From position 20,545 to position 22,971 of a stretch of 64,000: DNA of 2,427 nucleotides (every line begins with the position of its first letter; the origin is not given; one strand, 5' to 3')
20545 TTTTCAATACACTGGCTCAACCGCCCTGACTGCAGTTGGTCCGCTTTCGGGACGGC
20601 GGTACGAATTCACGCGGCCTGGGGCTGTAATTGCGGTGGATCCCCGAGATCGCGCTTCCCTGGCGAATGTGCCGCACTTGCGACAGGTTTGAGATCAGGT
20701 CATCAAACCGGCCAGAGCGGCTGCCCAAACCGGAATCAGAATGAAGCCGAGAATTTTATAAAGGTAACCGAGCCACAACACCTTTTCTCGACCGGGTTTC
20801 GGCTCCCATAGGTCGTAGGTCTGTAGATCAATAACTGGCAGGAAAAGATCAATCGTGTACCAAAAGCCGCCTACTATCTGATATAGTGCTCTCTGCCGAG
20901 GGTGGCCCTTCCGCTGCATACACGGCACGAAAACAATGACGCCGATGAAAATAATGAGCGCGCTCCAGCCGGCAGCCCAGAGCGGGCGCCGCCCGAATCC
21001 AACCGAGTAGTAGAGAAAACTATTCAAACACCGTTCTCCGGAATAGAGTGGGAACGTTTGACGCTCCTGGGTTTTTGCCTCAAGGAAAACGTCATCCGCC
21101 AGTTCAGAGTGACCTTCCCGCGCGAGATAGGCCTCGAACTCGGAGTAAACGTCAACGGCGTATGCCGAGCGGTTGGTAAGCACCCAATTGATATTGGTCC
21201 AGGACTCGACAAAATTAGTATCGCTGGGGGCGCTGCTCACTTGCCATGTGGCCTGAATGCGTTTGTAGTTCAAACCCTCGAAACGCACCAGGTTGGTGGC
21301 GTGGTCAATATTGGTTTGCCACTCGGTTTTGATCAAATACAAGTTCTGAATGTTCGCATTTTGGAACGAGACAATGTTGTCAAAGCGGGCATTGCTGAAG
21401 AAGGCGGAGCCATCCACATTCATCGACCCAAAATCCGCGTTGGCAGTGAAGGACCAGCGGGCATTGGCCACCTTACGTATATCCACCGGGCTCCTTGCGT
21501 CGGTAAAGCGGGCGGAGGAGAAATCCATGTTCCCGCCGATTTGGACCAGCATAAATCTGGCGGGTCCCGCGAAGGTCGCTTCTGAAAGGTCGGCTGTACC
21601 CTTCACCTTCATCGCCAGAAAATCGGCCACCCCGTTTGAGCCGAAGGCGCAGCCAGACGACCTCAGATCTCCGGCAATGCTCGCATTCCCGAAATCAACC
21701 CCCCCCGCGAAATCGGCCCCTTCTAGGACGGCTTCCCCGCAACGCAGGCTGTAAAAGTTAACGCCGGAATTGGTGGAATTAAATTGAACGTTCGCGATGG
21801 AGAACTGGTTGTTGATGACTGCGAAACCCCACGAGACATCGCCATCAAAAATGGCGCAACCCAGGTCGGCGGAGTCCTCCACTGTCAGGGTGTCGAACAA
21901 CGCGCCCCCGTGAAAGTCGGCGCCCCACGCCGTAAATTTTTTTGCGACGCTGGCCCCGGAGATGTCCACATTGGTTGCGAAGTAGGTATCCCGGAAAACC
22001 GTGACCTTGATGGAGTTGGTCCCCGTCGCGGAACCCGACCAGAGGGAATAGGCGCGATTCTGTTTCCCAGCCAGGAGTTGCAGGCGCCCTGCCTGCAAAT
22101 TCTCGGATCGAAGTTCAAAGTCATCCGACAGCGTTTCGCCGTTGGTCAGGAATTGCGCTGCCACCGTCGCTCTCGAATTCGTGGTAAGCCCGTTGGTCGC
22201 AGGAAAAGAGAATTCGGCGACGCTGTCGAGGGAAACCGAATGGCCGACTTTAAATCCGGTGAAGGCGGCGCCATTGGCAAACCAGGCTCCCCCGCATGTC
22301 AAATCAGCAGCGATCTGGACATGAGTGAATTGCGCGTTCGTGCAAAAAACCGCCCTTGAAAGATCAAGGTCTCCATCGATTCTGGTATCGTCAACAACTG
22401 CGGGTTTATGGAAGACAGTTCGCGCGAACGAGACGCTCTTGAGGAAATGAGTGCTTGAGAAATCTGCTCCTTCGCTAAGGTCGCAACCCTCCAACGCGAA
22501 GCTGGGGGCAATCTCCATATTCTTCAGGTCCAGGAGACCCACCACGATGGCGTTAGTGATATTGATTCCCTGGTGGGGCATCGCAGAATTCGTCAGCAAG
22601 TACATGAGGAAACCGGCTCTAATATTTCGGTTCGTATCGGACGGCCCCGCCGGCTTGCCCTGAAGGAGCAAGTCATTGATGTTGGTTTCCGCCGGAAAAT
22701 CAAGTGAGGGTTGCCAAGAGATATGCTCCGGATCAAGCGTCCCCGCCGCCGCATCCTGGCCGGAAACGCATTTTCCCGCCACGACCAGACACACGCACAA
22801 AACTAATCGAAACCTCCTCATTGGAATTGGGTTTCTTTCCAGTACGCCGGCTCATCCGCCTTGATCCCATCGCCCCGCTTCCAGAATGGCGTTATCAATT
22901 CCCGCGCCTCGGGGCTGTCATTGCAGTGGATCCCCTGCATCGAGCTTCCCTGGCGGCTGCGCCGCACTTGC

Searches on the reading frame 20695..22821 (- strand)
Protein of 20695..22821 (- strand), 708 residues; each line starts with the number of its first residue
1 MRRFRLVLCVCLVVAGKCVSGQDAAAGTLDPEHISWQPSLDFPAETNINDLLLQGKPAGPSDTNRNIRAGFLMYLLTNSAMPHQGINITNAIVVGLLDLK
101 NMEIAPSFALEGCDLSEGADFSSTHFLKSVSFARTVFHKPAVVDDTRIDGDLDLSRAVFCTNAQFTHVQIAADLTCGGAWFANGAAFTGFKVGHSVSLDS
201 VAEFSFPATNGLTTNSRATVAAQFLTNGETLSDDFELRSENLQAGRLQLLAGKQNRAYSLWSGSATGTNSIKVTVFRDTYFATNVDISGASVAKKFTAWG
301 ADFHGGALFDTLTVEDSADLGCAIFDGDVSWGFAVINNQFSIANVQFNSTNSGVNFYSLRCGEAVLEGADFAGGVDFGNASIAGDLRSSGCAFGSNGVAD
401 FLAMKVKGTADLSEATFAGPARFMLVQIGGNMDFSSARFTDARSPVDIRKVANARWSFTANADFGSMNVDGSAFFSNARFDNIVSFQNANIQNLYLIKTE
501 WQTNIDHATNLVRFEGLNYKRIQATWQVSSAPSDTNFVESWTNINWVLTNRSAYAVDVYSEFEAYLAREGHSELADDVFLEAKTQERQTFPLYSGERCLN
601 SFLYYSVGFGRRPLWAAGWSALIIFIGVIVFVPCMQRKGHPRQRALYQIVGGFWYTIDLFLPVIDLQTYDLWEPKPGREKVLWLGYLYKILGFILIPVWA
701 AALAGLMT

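Call 56: search_protein_families(library=pfam, proteins=[window:20695-22821:-], max_evalue=0.001)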
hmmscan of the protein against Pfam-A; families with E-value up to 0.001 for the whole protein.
window:20695-22821:- (708 aa): 1 family
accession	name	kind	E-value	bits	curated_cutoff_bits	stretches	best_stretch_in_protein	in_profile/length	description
PF13576.12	Pentapeptide_3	-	2.1e-16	60.3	27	3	111-157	2-47/48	Pentapeptide repeats (9 copies)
